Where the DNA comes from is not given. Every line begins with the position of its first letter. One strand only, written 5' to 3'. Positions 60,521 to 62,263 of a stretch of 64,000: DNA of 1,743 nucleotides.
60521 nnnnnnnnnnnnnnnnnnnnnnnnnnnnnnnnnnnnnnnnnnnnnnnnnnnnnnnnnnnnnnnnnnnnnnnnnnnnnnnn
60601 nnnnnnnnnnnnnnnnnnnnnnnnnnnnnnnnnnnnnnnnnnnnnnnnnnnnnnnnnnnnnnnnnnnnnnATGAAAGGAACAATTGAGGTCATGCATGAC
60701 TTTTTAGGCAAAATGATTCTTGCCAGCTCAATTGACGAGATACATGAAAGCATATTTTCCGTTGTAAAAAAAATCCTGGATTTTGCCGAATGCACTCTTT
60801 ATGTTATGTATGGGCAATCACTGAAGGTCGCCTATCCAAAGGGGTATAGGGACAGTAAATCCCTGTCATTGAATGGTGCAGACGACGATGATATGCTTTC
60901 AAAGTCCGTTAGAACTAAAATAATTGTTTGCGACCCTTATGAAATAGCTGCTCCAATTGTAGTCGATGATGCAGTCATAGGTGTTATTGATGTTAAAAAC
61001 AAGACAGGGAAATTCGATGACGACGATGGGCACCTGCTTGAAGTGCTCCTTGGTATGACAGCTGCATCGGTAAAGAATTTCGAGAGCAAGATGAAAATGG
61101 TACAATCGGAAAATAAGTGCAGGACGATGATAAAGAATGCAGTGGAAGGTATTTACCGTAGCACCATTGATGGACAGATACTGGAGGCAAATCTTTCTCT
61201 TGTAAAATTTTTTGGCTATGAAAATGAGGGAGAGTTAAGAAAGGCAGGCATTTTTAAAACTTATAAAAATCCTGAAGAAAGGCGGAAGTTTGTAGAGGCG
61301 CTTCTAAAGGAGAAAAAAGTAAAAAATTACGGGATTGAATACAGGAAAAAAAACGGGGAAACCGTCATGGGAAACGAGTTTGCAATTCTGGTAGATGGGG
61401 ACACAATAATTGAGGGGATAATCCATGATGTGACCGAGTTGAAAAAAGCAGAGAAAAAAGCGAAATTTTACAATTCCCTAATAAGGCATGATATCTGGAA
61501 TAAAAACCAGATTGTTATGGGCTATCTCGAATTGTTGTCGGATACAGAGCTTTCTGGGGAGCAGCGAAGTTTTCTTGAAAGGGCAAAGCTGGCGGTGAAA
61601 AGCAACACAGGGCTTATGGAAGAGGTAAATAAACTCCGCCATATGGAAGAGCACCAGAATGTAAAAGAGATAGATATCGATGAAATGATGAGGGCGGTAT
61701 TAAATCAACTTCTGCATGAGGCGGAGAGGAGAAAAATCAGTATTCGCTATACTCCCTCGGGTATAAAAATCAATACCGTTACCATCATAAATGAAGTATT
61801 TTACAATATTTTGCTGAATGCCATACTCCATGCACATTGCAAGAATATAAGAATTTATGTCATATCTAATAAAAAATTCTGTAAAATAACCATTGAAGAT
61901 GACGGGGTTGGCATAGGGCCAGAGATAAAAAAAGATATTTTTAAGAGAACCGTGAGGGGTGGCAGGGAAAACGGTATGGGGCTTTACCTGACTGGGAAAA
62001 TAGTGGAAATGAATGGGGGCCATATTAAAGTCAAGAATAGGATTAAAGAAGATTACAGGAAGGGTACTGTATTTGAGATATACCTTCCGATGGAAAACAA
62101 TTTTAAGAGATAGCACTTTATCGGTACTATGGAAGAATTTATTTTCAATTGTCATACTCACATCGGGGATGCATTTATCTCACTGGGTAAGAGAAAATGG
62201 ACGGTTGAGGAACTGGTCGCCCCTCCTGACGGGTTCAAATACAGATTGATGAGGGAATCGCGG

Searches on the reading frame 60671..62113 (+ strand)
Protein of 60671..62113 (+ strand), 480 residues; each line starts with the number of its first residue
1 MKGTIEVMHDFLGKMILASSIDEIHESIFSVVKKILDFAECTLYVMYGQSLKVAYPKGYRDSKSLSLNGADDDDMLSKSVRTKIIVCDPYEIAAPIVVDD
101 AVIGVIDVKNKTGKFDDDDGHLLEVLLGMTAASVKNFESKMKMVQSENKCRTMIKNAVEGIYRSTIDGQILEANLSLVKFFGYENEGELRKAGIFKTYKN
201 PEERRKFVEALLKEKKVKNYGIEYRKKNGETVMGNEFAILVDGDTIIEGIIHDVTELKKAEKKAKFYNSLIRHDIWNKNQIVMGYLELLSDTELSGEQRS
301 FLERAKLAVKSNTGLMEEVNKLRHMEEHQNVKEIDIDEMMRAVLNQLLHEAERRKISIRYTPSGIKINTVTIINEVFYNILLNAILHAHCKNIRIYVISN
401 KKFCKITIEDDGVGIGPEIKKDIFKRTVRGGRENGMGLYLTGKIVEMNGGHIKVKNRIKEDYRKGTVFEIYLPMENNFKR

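Call 83: search_protein_families(library=pfam, proteins=[window:60671-62113:+], max_evalue=0.001)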
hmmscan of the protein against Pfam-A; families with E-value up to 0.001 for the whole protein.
window:60671-62113:+ (480 aa): 6 families
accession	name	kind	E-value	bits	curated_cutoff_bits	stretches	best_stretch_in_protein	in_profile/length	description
PF02518.31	HATPase_c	-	1.4e-17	64.6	26.4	1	373-475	6-110/111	Histidine kinase-, DNA gyrase B-, and HSP90-like ATPase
PF13426.13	PAS_9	-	4.4e-09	37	27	1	166-256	9-103/103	PAS domain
PF13185.12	GAF_2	-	6e-05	23.7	28.6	1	90-130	90-131/136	GAF domain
PF13581.12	HATPase_c_2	-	0.00013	22.4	27.4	1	368-445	31-109/127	Histidine kinase-like ATPase domain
PF13589.12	HATPase_c_3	-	0.00016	22.2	25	1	374-418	4-48/137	Histidine kinase-, DNA gyrase B-, and HSP90-like ATPase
PF01590.32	GAF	-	0.00043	21.2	22.4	0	92-131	91-130/133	GAF domain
